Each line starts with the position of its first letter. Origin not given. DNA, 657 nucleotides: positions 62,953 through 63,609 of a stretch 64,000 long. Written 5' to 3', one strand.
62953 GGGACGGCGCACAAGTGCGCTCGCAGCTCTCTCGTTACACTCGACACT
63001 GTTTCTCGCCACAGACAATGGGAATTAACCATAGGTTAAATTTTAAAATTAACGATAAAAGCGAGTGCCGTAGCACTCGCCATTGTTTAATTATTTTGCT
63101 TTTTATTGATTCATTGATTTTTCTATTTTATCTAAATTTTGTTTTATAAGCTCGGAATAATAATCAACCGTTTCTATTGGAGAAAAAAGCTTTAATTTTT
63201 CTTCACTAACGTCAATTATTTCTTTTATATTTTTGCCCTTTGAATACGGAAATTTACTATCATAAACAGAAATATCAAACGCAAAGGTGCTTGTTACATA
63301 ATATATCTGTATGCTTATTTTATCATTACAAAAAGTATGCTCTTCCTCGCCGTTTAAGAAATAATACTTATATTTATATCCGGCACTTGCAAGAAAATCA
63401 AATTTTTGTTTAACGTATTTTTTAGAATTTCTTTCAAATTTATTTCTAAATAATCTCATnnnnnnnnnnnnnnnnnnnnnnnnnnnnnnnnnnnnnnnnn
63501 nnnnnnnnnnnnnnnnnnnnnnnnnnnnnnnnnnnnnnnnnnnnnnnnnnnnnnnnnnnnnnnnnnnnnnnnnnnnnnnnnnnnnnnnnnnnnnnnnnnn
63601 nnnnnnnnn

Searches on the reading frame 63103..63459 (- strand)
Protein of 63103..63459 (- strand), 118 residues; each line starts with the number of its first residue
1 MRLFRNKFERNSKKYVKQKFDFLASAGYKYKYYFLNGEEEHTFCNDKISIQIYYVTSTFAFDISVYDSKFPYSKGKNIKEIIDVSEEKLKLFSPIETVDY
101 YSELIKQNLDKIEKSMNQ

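Call 76: search_protein_families(library=pfam, proteins=[window:63103-63459:-], max_evalue=0.01)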
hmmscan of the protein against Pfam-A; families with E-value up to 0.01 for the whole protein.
window:63103-63459:- (118 aa): 1 family
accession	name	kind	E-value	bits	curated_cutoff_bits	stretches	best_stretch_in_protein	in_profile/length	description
PF11783.13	Cytochrome_cB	-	0.0019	18.5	22.1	1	7-90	22-105/173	Cytochrome c bacterial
